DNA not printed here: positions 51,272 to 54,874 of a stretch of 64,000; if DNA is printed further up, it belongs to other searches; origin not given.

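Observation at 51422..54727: Single-polypeptide fusion of a MrfA-like helicase (DUF1998) and a MrfB-like DnaQ exonuclease, joined by a tandem-repeat-encoded linker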

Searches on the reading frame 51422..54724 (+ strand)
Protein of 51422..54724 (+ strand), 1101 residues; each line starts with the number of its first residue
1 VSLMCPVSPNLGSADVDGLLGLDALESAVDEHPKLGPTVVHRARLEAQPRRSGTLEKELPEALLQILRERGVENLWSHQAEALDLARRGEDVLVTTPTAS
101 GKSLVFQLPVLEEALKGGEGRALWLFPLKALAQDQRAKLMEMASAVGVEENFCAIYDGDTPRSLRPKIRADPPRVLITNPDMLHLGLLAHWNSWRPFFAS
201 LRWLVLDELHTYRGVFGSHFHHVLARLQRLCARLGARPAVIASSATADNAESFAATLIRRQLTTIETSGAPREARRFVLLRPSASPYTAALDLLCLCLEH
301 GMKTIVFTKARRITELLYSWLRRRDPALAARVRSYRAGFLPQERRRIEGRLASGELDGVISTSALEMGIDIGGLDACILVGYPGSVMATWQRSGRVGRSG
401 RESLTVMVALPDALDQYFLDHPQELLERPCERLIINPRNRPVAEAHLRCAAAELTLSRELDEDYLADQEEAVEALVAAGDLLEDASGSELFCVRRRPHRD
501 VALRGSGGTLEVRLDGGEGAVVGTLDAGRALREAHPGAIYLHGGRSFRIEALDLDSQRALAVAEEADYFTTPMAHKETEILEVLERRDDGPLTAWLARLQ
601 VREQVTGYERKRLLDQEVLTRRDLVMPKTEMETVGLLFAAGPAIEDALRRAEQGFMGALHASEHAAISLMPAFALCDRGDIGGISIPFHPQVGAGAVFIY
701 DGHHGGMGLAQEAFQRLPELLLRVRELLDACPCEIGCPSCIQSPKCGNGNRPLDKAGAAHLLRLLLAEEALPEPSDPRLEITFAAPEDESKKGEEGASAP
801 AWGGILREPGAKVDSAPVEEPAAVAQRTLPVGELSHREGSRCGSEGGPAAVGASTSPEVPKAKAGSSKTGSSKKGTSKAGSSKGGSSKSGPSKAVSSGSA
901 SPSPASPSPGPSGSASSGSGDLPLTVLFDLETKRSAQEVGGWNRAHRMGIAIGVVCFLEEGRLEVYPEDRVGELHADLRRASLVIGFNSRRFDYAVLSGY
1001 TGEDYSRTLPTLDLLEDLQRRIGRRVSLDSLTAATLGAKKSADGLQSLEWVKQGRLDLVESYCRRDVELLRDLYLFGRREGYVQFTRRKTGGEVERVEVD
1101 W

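Call 5: search_protein_families(library=pfam, proteins=[window:51422-54724:+], max_evalue=0.01)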
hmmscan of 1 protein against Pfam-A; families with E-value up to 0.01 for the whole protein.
window:51422-54724:+ (1101 aa): 5 families
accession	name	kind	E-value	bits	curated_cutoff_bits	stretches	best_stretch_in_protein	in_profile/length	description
PF00270.35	DEAD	-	3.3e-28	98.9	26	1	77-250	2-164/167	DEAD/DEAH box helicase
PF09369.15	MZB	-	2e-20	73.7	24.2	1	663-741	2-80/80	MrfA Zn-binding domain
PF00271.37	Helicase_C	-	1.5e-14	54.6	23.5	1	294-400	10-110/110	Helicase conserved C-terminal domain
PF22982.3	WHD_HRQ1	-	1.1e-08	36.4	27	1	435-505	1-69/70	ATP-dependent helicase HRQ1, winged helix domain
PF22590.2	Cas3-like_C_2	-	0.007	17.1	27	0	317-400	18-105/106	CRISPR-associated nuclease/helicase Cas3, C-terminal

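Call 6: search_protein_families(library=ncbifam, proteins=[window:51422-54724:+], max_evalue=0.01)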
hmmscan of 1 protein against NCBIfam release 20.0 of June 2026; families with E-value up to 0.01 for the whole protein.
window:51422-54724:+ (1101 aa): 26 families (the best 25 are shown)
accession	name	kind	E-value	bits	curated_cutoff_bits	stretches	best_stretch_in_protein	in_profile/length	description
TIGR03817.1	DECH_helic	hypoth_equivalog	2e-210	700.9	874.1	1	40-767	2-740/742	helicase/secretion neighborhood putative DEAH-box helicase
TIGR04121.1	DEXH_lig_assoc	equivalog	7.2e-46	156.3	850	1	75-405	14-353/804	ligase-associated DNA damage response DEXH box helicase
NF010338.0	PRK13767.1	equivalog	2e-31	109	849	2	299-402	283-388/877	ATP-dependent helicase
TIGR00614.1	recQ_fam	subfamily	4.9e-20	71.8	219.8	1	71-407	8-328/470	RecQ family ATP-dependent DNA helicase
NF007284.0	PRK09751.1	equivalog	2.2e-19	68.3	1496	2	333-398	353-418/1538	ATP-dependent helicase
TIGR01389.1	recQ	equivalog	6.6e-18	64.5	640.2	1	71-408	10-327/591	DNA helicase RecQ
NF041063.1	DpdF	equivalog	3.3e-17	62.4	550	1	85-411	154-484/813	protein DpdF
NF008394.0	PRK11192.1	equivalog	1.1e-15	57.5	507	1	58-436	9-376/441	ATP-dependent RNA helicase SrmB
NF008279.0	PRK11057.1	equivalog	1.2e-15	57.1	1015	1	65-409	15-340/608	ATP-dependent DNA helicase RecQ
NF001308.0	PRK00254.1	equivalog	1.9e-15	56.2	1216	1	59-257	8-189/720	ATP-dependent DNA helicase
NF002654.0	PRK02362.1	equivalog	2e-14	52.9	887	1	58-256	7-190/739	ATP-dependent DNA helicase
NF053631.1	RNA_helic_CshA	equivalog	5.2e-11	42.1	646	1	58-452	5-381/434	degradosome RNA helicase CshA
NF040935.1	helicase_Hel308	equivalog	7.3e-11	40.9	1200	1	58-141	10-93/704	ATP-dependent DNA helicase Hel308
NF010337.0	PRK13766.1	equivalog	2.8e-10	39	610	2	299-410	364-479/781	Hef nuclease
NF053636.1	DDHlcsCsdAPsy1082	equivalog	3.6e-10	39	890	2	58-208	9-157/512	DEAD/DEAH box helicase CsdA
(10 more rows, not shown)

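Call 7: search_protein_families(library=padloc, proteins=[window:51422-54724:+], max_evalue=0.01)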
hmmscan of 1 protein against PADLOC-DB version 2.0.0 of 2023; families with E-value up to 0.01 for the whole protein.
window:51422-54724:+ (1101 aa): 51 families (the best 25 are shown)
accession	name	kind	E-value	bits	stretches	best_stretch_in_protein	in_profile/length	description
PDLC02503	BrxHI|BrxHII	-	1.5e-42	143.8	1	65-399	15-342/698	BrxHI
PDLC03960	SngC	-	5.5e-37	125.9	1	65-406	15-367/720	-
PDLC00013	DruE1|DruE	-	1.9e-32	110.2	4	696-771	1607-1682/1776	SNF2 family N-terminal domain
PDLC00037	DruE3|DruE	-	1.5e-31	107.1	3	75-247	102-299/2055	SNF2 family N-terminal domain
PDLC00036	DruE3|DruE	-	7e-29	97.6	3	77-215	95-253/2023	SNF2 family N-terminal domain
PDLC02864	DpdF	-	7.3e-28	95.7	1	64-412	11-342/610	DpdF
PDLC03928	PsyrT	-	8.9e-28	95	1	65-420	10-358/689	-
PDLC02501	BrxHI|BrxHII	-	1.4e-25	87.6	1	74-400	23-343/925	BrxHI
PDLC00035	DruE3|DruE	-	7.2e-25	84.9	2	75-249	103-301/1460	SNF2 family N-terminal domain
PDLC02870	DpdF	-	2.9e-24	83.5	1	71-408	10-329/534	DpdF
PDLC02861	DpdF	-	1.3e-19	68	1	60-408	13-342/611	DpdF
PDLC02897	DpdJ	-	1.2e-18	64.3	2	79-254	104-293/1570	DpdJ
PDLC00051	DruE4|DruE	-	1.7e-17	60.4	3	165-250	277-373/1829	SNF2 family N-terminal domain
PDLC00015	DruE2|DruE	-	4e-17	59.2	3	168-250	294-387/1887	SNF2 family N-terminal domain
PDLC02865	DpdF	-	1.2e-16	57.5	2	304-408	980-1079/1499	DpdF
PDLC02569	DrmA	-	1e-12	44.7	1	202-426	657-899/1095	DrmA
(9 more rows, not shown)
